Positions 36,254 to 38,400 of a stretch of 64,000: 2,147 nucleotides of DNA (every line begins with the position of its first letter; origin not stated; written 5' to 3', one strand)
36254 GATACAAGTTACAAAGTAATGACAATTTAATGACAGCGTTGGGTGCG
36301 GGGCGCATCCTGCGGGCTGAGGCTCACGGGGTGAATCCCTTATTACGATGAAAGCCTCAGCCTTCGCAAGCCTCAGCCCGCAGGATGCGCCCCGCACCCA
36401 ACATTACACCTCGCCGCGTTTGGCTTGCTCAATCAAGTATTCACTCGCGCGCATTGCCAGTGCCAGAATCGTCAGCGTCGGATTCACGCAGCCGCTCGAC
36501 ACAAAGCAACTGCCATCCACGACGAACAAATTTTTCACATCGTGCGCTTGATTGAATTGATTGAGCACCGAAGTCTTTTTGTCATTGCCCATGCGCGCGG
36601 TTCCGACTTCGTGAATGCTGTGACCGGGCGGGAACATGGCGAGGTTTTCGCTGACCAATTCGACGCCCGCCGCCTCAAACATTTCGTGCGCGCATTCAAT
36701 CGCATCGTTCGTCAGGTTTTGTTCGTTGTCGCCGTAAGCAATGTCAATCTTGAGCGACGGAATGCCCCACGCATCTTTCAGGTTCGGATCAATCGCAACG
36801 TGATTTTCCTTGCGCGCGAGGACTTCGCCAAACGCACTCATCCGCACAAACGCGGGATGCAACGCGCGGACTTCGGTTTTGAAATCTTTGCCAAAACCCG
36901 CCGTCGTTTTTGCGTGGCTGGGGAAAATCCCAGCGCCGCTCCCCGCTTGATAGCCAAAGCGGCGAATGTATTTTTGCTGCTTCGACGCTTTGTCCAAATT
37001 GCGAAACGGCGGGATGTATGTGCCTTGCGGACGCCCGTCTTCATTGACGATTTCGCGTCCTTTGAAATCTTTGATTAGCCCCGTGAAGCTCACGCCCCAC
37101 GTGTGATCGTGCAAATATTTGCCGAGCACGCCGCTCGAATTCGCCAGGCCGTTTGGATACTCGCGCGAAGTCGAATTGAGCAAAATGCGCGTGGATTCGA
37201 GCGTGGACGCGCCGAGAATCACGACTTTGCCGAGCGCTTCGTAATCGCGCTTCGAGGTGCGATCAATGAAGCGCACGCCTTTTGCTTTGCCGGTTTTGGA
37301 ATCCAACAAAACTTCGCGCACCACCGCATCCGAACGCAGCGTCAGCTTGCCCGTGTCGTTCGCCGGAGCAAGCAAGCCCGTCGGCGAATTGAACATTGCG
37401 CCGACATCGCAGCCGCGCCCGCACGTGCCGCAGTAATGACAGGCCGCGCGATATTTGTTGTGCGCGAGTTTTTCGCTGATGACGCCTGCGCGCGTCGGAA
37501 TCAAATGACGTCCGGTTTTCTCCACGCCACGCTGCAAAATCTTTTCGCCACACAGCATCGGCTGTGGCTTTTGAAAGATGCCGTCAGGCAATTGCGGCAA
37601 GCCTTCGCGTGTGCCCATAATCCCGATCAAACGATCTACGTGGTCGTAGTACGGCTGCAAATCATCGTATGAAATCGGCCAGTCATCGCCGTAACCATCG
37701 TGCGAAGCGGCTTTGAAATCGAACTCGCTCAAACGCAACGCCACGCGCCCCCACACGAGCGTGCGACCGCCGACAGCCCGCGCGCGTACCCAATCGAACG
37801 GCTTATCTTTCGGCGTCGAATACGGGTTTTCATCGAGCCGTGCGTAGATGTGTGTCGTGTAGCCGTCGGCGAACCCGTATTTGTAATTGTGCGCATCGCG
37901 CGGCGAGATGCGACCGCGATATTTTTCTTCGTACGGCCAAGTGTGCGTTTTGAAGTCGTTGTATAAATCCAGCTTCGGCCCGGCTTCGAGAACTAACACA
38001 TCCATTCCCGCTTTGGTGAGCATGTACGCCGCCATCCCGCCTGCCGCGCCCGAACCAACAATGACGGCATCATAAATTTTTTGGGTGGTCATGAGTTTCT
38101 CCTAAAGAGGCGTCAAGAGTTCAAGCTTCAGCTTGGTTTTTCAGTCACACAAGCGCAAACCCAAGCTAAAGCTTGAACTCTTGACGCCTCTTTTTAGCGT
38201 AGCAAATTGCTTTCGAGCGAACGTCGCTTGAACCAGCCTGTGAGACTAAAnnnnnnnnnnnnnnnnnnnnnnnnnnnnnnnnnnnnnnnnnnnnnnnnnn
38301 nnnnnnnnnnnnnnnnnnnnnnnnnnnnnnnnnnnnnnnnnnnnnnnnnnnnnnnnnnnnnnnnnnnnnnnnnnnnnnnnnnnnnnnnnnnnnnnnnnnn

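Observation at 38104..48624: Family of ~90-nt palindromic terminator-like elements with compensatory stem changes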

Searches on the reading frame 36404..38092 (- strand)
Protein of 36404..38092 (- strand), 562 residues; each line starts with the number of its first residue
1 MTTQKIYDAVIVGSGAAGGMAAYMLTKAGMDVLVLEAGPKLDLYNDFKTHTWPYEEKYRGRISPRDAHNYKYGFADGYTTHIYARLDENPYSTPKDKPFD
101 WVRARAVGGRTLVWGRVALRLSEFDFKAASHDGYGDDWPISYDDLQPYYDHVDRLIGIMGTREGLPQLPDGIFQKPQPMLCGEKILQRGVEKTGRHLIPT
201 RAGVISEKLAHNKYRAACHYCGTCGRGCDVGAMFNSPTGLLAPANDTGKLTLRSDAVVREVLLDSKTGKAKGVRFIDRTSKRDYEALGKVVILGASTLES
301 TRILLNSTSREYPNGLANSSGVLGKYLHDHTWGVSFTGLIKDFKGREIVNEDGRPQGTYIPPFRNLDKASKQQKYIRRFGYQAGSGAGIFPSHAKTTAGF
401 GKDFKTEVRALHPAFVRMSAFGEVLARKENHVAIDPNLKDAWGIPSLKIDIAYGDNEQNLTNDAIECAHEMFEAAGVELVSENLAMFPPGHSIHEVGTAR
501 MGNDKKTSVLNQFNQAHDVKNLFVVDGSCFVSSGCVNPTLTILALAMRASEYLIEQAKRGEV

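Call 21: search_protein_families(library=pfam, proteins=[window:36404-38092:-])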
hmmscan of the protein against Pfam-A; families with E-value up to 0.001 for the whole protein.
window:36404-38092:- (562 aa): 7 families
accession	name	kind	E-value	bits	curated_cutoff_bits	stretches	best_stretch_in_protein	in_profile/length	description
PF05199.19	GMC_oxred_C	-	3.3e-22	80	24.6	1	427-546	2-139/139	GMC oxidoreductase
PF00732.25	GMC_oxred_N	-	7.6e-15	55.7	23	1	8-331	2-217/218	GMC oxidoreductase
PF01266.30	DAO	-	3.9e-06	27.1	27.9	1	8-39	1-32/353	FAD dependent oxidoreductase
PF13450.12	NAD_binding_8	-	1.1e-05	26.1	21.9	1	11-40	1-30/68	NAD(P)-binding Rossmann-like domain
PF00890.30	FAD_binding_2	-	1.4e-05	25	20.4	1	8-40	1-33/414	FAD binding domain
PF03486.20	HI0933_like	-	0.00033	20.6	50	1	8-41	2-35/244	HI0933-like protein Rossmann domain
PF01494.25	FAD_binding_3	-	0.00036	20.3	22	1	8-37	3-32/349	FAD binding domain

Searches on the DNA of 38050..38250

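Call 80: search_rna_families(source=window, start=38050, end=38250, threshold=evalue, max_evalue=1)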
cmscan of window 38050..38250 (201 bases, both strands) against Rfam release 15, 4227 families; matches with E-value up to 1: 22.
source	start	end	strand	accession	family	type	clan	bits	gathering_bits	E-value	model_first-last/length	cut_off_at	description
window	38105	38192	+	RF03404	mir-1298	Gene; miRNA;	-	50.8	70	3.5e-10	1-104/104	no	mir-1298 microRNA precursor family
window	38104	38193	-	RF04134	MIR7504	Gene; miRNA;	-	48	83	3.1e-08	1-124/124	no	MIR7504 microRNA precursor family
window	38100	38198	-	RF02006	mir-1253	Gene; miRNA;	-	44.6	103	1.5e-08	1-94/94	no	mir-1253 microRNA precursor family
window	38104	38193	-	RF03908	MIR6459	Gene; miRNA;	-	41.7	100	1.4e-08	1-87/87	no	MIR6459 microRNA precursor family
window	38104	38193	+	RF03908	MIR6459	Gene; miRNA;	-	40.7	100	3e-08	1-87/87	no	MIR6459 microRNA precursor family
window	38095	38203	+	RF03723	MIR7125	Gene; miRNA;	-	37.8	100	2.8e-07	1-107/107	no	MIR7125 microRNA precursor family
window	38105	38193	+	RF04201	MIR7510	Gene; miRNA;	-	37.2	93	3.8e-06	1-79/79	no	MIR7510 microRNA precursor family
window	38108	38189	-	RF03723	MIR7125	Gene; miRNA;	-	36.3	100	8.2e-07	1-107/107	no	MIR7125 microRNA precursor family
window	38108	38189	-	RF03694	mir-266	Gene; miRNA;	-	33.3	80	4.2e-05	1-83/83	no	mir-266 microRNA precursor family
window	38107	38190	-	RF00451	MIR395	Gene; miRNA;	-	33.2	56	1.2e-05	1-104/104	no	mir-395 microRNA precursor family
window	38103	38190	-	RF03323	mir-3613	Gene; miRNA;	-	32.5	91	1.8e-05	1-86/86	no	mir-3613 microRNA precursor family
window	38108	38189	+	RF03694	mir-266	Gene; miRNA;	-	32.4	80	7.3e-05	1-83/83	no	mir-266 microRNA precursor family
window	38110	38185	-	RF04055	mir-1261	Gene; miRNA;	-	32.4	91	9.9e-05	1-82/82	no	mir-1261 microRNA precursor family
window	38107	38190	+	RF00451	MIR395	Gene; miRNA;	-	31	56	5e-05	1-104/104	no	mir-395 microRNA precursor family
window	38104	38194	+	RF03323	mir-3613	Gene; miRNA;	-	29.7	91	0.0001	1-86/86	no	mir-3613 microRNA precursor family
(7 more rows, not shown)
